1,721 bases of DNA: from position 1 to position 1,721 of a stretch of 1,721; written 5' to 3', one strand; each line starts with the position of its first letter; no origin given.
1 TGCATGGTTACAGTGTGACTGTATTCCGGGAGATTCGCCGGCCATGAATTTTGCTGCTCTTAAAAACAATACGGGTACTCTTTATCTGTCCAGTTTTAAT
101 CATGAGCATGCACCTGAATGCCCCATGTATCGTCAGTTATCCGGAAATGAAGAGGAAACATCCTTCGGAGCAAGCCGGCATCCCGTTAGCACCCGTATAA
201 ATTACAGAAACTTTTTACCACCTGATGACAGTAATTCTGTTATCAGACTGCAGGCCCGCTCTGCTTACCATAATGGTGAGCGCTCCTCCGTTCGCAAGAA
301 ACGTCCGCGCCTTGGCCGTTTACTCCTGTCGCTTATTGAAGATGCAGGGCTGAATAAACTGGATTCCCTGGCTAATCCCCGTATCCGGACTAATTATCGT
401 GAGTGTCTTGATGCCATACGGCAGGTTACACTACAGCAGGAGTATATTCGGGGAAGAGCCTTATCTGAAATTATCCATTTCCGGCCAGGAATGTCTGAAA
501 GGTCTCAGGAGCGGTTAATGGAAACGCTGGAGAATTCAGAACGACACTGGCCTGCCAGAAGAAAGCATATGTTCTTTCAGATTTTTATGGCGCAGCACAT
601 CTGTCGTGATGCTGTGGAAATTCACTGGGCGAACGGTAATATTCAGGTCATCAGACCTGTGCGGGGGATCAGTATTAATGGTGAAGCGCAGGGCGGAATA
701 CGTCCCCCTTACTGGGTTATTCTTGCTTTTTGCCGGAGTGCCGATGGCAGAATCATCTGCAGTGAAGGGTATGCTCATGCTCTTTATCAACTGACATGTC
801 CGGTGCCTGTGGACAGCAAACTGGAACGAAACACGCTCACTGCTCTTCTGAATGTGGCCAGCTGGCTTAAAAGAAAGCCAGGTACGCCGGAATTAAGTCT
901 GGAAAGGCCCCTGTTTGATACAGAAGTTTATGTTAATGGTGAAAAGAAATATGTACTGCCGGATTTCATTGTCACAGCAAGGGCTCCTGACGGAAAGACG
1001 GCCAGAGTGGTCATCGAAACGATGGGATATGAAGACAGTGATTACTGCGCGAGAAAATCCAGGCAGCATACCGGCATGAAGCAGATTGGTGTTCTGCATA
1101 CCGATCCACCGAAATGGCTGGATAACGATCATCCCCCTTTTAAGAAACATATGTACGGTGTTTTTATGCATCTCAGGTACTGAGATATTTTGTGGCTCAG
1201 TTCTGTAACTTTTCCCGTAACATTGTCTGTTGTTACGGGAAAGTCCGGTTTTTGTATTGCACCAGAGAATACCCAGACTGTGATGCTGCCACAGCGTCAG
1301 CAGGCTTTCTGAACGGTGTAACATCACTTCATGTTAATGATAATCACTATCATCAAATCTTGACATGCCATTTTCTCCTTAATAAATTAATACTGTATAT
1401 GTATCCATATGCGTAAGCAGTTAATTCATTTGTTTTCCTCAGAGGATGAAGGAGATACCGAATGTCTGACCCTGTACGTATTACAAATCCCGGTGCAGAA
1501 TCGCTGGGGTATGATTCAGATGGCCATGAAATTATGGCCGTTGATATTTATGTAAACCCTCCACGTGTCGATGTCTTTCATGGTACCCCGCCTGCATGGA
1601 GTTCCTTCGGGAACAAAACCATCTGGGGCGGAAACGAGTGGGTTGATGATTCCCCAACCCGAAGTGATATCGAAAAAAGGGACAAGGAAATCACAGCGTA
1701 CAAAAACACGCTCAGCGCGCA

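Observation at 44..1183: Uncharacterized 379-aa protein encoded directly upstream of, and co-oriented with, an SOS/iron-regulated colicin gene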

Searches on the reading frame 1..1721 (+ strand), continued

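Call 54: get_annotated_region(hit=H58, flank=7000)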
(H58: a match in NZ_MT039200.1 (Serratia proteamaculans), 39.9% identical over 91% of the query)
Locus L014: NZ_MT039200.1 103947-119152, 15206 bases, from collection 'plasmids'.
description: Serratia proteamaculans strain AGR_1772 plasmid unnamed1, complete sequence
organism: Serratia proteamaculans (NCBI taxid 28151)
taxonomy: Bacteria; Pseudomonadota; Gammaproteobacteria; Enterobacterales; Yersiniaceae; Serratia; Serratia proteamaculans
host: -; source: -; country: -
typing (MOB-suite, as given by PLSDB): conjugative; replicon rep_cluster_1057; relaxase MOBP; mating-pair formation MPF_I
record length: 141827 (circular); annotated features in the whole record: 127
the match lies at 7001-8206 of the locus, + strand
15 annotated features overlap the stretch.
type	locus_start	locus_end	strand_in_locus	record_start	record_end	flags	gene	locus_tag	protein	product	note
CDS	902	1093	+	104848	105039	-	-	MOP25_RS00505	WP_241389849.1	hypothetical protein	-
CDS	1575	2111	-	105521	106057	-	-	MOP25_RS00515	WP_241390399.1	stationary phase growth adaptation protein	-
CDS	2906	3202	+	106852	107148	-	-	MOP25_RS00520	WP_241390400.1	hypothetical protein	-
CDS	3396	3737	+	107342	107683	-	-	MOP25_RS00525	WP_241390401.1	hypothetical protein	-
CDS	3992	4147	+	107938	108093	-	-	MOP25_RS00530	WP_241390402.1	hypothetical protein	-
CDS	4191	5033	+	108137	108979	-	-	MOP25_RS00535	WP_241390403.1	ParA family protein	-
CDS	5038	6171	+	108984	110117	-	-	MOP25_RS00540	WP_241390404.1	ParB/RepB/Spo0J family partition protein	GO:0007059 - chromosome segregation [Evidence IEA]; GO:0000910 - cytokinesis [Evidence IEA]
CDS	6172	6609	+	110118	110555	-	-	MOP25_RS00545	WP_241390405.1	hypothetical protein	-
CDS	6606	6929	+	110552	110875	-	-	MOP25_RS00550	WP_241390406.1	hypothetical protein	-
CDS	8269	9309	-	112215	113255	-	-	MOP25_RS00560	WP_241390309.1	IS481 family transposase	-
CDS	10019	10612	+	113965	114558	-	-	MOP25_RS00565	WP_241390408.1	tail fiber protein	-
CDS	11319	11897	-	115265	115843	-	-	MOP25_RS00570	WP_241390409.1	LuxR C-terminal-related transcriptional regulator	GO:0006355 - regulation of DNA-templated transcription [Evidence IEA]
CDS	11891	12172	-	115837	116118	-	-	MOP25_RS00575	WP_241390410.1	FaeA/PapI family transcriptional regulator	GO:0006355 - regulation of DNA-templated transcription [Evidence IEA]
CDS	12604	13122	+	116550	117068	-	-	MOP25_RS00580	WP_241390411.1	fimbrial protein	GO:0007155 - cell adhesion [Evidence IEA]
CDS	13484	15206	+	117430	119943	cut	-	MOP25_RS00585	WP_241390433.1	outer membrane usher protein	GO:0009297 - pilus assembly [Evidence IEA]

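Call 55: get_annotated_region(hit=H59, flank=7000)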
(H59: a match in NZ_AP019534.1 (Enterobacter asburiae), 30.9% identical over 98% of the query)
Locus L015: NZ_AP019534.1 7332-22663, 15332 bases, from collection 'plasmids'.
description: Enterobacter asburiae strain MRY18-106 plasmid pMRY18-106EAS_1, complete sequence
organism: Enterobacter asburiae (NCBI taxid 61645)
taxonomy: Bacteria; Pseudomonadota; Gammaproteobacteria; Enterobacterales; Enterobacteriaceae; Enterobacter; Enterobacter asburiae
host: -; source: Homo sapiens; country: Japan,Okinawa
typing (MOB-suite, as given by PLSDB): non-mobilizable; replicon IncFIA,IncFII; mating-pair formation MPF_F
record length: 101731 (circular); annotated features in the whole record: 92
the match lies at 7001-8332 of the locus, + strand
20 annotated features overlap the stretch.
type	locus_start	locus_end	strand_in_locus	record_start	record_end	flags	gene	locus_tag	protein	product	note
CDS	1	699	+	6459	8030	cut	-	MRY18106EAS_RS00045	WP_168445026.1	AAA family ATPase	GO:0006302 - double-strand break repair [Evidence IEA]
CDS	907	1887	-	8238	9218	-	-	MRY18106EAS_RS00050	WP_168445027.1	hypothetical protein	-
CDS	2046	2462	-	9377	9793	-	-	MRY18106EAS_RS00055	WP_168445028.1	type II toxin-antitoxin system VapC family toxin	-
CDS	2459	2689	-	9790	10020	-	vapB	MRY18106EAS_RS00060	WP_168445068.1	type II toxin-antitoxin system VapB family antitoxin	-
CDS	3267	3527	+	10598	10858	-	-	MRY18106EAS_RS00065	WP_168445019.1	hypothetical protein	-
CDS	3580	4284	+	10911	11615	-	-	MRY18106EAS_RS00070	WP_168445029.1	hypothetical protein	-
CDS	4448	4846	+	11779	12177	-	-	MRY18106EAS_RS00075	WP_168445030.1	hypothetical protein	-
CDS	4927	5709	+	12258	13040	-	-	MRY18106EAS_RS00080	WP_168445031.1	site-specific integrase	GO:0015074 - DNA integration [Evidence IEA]; GO:0006310 - DNA recombination [Evidence IEA]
CDS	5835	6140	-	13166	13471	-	-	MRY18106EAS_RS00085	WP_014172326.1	hypothetical protein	-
CDS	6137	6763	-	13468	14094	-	-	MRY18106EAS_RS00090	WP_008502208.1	ParA family plasmid-partitioning AAA ATPase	-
CDS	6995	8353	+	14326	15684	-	-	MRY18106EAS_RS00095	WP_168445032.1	hypothetical protein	-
CDS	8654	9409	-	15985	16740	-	repE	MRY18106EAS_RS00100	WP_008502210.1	replication initiation protein RepE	-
CDS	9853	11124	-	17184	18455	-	-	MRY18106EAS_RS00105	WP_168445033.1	Y-family DNA polymerase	-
CDS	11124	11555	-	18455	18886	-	umuD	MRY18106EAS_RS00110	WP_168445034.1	translesion error-prone DNA polymerase V autoproteolytic subunit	-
CDS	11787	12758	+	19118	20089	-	parM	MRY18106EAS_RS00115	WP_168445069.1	plasmid segregation protein ParM domain-containing protein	-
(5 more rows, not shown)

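Call 56: get_annotated_region(hit=H62, flank=7000)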
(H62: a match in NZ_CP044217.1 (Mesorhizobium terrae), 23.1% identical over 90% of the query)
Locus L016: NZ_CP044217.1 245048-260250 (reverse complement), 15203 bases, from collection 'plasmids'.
description: Mesorhizobium terrae strain NIBRBAC000500504 plasmid unnamed, complete sequence
organism: Mesorhizobium terrae (NCBI taxid 2725666)
taxonomy: Bacteria; Pseudomonadota; Alphaproteobacteria; Hyphomicrobiales; Phyllobacteriaceae; Mesorhizobium; Mesorhizobium terrae
host: -; source: soil,soil; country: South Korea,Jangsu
typing (MOB-suite, as given by PLSDB): mobilizable; replicon rep_cluster_2428; relaxase MOBP
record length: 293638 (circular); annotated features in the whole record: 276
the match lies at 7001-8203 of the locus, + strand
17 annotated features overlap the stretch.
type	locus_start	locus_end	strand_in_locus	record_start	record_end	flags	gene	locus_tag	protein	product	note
CDS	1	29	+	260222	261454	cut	-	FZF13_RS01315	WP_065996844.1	site-specific integrase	GO:0015074 - DNA integration [Evidence IEA]; GO:0006310 - DNA recombination [Evidence IEA]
CDS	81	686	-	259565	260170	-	-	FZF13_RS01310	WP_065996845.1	nucleotidyl transferase AbiEii/AbiGii toxin family protein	-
CDS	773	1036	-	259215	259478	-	-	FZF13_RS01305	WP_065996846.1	hypothetical protein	-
CDS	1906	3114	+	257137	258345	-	repA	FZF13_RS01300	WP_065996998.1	plasmid partitioning protein RepA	-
CDS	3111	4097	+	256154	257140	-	repB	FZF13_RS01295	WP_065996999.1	plasmid partitioning protein RepB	-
CDS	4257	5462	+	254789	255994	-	repC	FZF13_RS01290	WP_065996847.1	plasmid replication protein RepC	-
CDS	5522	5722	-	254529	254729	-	-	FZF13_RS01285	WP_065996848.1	hypothetical protein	-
CDS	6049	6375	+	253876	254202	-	-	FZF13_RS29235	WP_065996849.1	hypothetical protein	-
CDS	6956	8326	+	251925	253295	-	-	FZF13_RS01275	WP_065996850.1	hypothetical protein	-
CDS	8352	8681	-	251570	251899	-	-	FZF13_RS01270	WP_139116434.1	hypothetical protein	-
CDS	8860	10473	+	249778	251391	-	-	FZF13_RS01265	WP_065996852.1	hypothetical protein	-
CDS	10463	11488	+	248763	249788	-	-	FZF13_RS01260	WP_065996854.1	dienelactone hydrolase-related enzyme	-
CDS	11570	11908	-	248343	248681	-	-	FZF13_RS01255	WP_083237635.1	helix-turn-helix transcriptional regulator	-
CDS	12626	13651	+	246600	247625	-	-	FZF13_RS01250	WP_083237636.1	DUF3991 and toprim domain-containing protein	-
CDS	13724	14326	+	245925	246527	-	-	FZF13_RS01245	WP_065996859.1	DUF1419 domain-containing protein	-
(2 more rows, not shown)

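Call 61: find_encoding_contigs(protein=P0147, flank=8000, max_places=2)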
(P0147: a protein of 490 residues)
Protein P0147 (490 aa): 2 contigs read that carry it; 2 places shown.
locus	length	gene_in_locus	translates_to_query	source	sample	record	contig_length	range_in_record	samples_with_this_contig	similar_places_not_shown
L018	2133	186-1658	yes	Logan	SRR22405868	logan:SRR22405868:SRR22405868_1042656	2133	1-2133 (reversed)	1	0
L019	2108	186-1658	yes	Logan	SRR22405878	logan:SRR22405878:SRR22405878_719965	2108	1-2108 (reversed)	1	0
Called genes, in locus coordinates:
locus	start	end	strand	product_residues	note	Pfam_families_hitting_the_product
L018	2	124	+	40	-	?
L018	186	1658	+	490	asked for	PF27227:Endonuc-like_C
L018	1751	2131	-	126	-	?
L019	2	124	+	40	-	?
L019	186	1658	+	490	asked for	PF27227:Endonuc-like_C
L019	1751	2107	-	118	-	?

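Call 62: find_encoding_contigs(protein=P0200, flank=8000, max_places=2)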
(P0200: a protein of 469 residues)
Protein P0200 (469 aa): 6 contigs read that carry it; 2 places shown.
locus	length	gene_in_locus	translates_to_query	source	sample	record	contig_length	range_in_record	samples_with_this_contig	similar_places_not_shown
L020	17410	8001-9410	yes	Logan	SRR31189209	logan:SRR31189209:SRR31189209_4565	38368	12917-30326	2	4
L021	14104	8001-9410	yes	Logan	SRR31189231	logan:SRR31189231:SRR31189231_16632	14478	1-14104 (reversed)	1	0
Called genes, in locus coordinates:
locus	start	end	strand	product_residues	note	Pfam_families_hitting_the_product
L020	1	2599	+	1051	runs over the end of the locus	PF00580:UvrD-helicase, PF13245:AAA_19, PF13361:UvrD_C, PF13538:UvrD_C_2 (faint), PF12705:PDDEXK_1 (weak)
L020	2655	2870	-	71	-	PF13619:KTSC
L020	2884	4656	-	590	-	PF01580:FtsK_SpoIIIE (faint), PF01935:DUF87, PF05872:HerA_C (faint), PF10412:TrwB_AAD_bind (weak), PF12846:AAA_10 (faint)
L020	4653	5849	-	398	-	PF13289:SIR2_2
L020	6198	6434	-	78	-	-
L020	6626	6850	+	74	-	-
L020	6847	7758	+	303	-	-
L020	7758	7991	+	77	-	-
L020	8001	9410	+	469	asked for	PF27227:Endonuc-like_C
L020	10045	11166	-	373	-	-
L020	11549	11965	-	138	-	-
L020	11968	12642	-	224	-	PF01909:NTP_transf_2 (faint), PF18765:Polbeta (weak)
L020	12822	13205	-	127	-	-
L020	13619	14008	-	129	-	-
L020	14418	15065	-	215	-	PF07894:SACK1 (faint), PF13091:PLDc_2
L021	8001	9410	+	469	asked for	PF27227:Endonuc-like_C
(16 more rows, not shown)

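Call 67: get_annotated_region(hit=H45, flank=300)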
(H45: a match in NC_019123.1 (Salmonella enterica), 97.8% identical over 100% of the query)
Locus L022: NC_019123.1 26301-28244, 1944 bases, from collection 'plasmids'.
description: Salmonella enterica subsp. enterica serovar Heidelberg plasmid pSH1148_107, complete sequence
organism: Salmonella enterica (NCBI taxid 611)
taxonomy: Bacteria; Pseudomonadota; Gammaproteobacteria; Enterobacterales; Enterobacteriaceae; Salmonella; Salmonella enterica
host: -; source: -; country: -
typing (MOB-suite, as given by PLSDB): conjugative; replicon IncI-gamma/K1; relaxase MOBP; mating-pair formation MPF_I
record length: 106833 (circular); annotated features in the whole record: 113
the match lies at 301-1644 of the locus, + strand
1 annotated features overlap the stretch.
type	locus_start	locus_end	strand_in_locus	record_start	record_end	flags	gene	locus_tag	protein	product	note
CDS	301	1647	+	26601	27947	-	yagA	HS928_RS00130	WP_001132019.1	protein YagA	-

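Call 68: get_annotated_region(hit=H57, flank=3000)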
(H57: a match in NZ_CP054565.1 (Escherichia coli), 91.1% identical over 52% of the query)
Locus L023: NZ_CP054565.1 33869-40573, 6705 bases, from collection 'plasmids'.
description: Escherichia coli strain SCU-478 isolate rectal swab from healthy college student plasmid pSCU-478-1, complete sequence
organism: Escherichia coli (NCBI taxid 562)
taxonomy: Bacteria; Pseudomonadota; Gammaproteobacteria; Enterobacterales; Enterobacteriaceae; Escherichia; Escherichia coli
host: -; source: Homo sapiens,whole organism; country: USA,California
typing (MOB-suite, as given by PLSDB): conjugative; replicon IncFIA; relaxase MOBF; mating-pair formation MPF_F
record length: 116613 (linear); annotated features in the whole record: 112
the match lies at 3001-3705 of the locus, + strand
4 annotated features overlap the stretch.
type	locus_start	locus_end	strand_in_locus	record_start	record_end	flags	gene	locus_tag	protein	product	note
CDS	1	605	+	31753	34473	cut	-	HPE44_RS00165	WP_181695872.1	autotransporter outer membrane beta-barrel domain-containing protein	-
CDS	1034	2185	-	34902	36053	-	-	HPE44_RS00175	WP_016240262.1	IS30-like element IS30 family transposase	-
CDS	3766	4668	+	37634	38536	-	-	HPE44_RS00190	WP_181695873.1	NACHT domain-containing protein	-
CDS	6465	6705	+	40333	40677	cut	-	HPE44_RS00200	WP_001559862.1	type II toxin-antitoxin system PrlF family antitoxin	-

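Call 72: search_dna_similar(query=P0155, collection=plasmids, mode=protein, rows=spread, max_rows=30, max_evalue=1e-8)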
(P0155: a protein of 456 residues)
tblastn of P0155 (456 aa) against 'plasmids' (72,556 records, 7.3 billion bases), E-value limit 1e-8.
Records with a match: 1295; places in all: 1301; records where one place covers at least 80% of the query: 956.
Best place of each record, by identity: <60% 1295.
By first word of the organism name: Escherichia 838; Salmonella 190; Shigella 59; Rhizobium 35; Serratia 24; Sphingobium 17; Sphingomonas 15; Klebsiella 15; Sphingopyxis 9; Yersinia 9; and 37 more.
By predicted mobility (MOB-suite, as given by PLSDB): conjugative 1167; non-mobilizable 71; mobilizable 57.
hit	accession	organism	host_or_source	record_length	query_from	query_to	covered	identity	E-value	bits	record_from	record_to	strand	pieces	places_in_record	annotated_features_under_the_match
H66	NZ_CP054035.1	Rhizobium indicum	Pisum sativum l. (pea),Pure culture,Pea ...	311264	1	454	100%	28.2%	2e-36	150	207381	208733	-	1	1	hypothetical protein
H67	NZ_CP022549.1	Sphingorhabdus sp. YGSMI21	cell culture,West sea sediment in South ...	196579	37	417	84%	27.7%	5e-17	92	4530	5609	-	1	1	hypothetical protein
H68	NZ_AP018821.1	Sphingomonas bisphenolicum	-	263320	58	419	79%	26.9%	1e-18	97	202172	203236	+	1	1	hypothetical protein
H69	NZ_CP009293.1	Novosphingobium pentaromativorans US6-1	mud sediment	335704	57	422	80%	25.1%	9e-21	103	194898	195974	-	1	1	hypothetical protein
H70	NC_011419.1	Escherichia coli SE11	-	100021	19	417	88%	22.7%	1e-14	84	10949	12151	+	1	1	yagA: protein YagA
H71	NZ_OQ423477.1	Escherichia coli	-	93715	19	417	88%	22.4%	5e-16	89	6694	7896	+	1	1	yagA: protein YagA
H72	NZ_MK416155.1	Escherichia coli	rectal swab dog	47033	19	417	88%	22.4%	8e-16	88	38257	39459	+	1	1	yagA: protein YagA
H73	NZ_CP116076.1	Escherichia coli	whole organism,ICU staff rectal swab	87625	19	417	88%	22.4%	2e-15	87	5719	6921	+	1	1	yagA: protein YagA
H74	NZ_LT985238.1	Escherichia coli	-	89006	19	417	88%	22.4%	3e-15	86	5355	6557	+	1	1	yagA: protein YagA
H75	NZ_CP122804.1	Escherichia coli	Sus scrofa,feces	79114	19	417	88%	22.4%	3e-15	86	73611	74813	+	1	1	yagA: protein YagA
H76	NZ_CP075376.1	Escherichia coli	mix culture,stool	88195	19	417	88%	22.4%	3e-15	86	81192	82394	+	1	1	yagA: protein YagA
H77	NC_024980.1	Escherichia coli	-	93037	19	417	88%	22.4%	3e-15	86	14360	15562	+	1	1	yagA: protein YagA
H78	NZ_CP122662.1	Escherichia coli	Sus scrofa,feces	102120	19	417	88%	22.4%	3e-15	86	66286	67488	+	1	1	yagA: protein YagA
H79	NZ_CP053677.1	Escherichia coli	Homo sapiens,blood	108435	19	417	88%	22.4%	3e-15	86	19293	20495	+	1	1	yagA: protein YagA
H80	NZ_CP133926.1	Escherichia coli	Homo sapiens,abscess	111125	19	417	88%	22.4%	3e-15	86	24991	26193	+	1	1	yagA: protein YagA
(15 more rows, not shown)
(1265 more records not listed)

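Call 73: get_annotated_region(hit=H66, flank=7000)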
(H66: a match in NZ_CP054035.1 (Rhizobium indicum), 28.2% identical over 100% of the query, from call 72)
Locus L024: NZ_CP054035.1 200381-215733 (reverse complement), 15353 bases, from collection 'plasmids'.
description: Rhizobium indicum strain JKLM 13E plasmid pPR13E04, complete sequence
organism: Rhizobium indicum (NCBI taxid 2583231)
taxonomy: Bacteria; Pseudomonadota; Alphaproteobacteria; Hyphomicrobiales; Rhizobiaceae; Rhizobium; Rhizobium indicum
host: -; source: Pisum sativum l. (pea),Pure culture,Pea root nodules,pea root nodules; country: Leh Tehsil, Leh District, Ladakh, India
typing (MOB-suite, as given by PLSDB): conjugative; relaxase MOBP; mating-pair formation MPF_T
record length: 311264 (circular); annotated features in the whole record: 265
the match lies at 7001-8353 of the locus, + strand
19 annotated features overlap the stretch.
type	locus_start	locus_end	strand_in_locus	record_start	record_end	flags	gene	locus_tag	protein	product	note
CDS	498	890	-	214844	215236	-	-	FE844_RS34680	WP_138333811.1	hypothetical protein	-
CDS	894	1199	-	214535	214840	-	-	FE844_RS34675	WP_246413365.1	hypothetical protein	-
CDS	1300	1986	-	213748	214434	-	-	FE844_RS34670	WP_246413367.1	ParA family protein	-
CDS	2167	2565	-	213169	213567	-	-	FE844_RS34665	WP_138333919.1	hypothetical protein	-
CDS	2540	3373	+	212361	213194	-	-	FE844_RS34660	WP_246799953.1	thermonuclease family protein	-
CDS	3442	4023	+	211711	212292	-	-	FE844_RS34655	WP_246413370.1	thermonuclease family protein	-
CDS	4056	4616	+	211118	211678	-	-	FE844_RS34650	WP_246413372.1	thermonuclease family protein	-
CDS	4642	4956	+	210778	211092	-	-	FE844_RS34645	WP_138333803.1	hypothetical protein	-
CDS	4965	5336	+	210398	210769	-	-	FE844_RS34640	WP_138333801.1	hypothetical protein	-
CDS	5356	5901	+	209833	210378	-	-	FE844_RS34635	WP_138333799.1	hypothetical protein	-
CDS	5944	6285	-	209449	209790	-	-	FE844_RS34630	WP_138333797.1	helix-turn-helix transcriptional regulator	-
CDS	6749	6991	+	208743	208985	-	-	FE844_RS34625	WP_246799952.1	hypothetical protein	-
CDS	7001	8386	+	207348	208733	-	-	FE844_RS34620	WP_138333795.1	hypothetical protein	-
CDS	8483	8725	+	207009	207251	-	-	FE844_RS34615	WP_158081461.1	hypothetical protein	-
CDS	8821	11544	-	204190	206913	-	-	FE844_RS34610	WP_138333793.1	type IV secretory system conjugative DNA transfer family protein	-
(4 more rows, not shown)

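Call 74: get_annotated_region(hit=H67, flank=7000)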
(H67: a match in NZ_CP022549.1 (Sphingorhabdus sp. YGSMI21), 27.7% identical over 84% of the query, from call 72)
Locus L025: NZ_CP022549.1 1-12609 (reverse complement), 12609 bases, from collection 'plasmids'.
description: Sphingorhabdus sp. YGSMI21 plasmid unnamed, complete sequence
organism: Sphingorhabdus sp. YGSMI21 (NCBI taxid 2077182)
taxonomy: Bacteria; Pseudomonadota; Alphaproteobacteria; Sphingomonadales; Sphingomonadaceae; Sphingorhabdus; Sphingorhabdus sp. YGSMI21
host: -; source: cell culture,West sea sediment in South Korea; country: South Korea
typing (MOB-suite, as given by PLSDB): non-mobilizable
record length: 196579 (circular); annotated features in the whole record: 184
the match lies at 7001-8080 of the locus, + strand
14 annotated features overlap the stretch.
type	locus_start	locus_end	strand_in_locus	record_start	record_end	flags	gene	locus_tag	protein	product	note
CDS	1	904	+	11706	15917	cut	-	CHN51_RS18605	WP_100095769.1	bifunctional class I SAM-dependent methyltransferase/DEAD/DEAH box helicase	-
CDS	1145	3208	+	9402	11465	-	-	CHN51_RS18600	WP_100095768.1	ParB/RepB/Spo0J family partition protein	GO:0007059 - chromosome segregation [Evidence IEA]; GO:0000910 - cytokinesis [Evidence IEA]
CDS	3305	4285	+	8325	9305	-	-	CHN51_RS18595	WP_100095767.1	zincin-like metallopeptidase domain-containing protein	-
CDS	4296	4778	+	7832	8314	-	-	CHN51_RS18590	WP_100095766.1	hypothetical protein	-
CDS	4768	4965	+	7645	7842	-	-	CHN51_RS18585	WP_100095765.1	hypothetical protein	-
CDS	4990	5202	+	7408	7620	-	-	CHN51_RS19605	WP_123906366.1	hypothetical protein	-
CDS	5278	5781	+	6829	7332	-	-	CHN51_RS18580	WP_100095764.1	hypothetical protein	-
CDS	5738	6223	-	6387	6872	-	-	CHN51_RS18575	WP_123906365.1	hypothetical protein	-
CDS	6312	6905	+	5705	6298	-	-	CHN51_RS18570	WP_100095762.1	hypothetical protein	-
CDS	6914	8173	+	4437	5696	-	-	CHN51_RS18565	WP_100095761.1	hypothetical protein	-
CDS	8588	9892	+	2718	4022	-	-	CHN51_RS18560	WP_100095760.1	sodium:proton antiporter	GO:0006814 - sodium ion transport [Evidence IEA]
CDS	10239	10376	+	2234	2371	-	-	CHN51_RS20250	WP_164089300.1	hypothetical protein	-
CDS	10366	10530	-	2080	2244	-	-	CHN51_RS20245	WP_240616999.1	transposase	-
CDS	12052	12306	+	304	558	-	-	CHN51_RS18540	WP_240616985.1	zf-TFIIB domain-containing protein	-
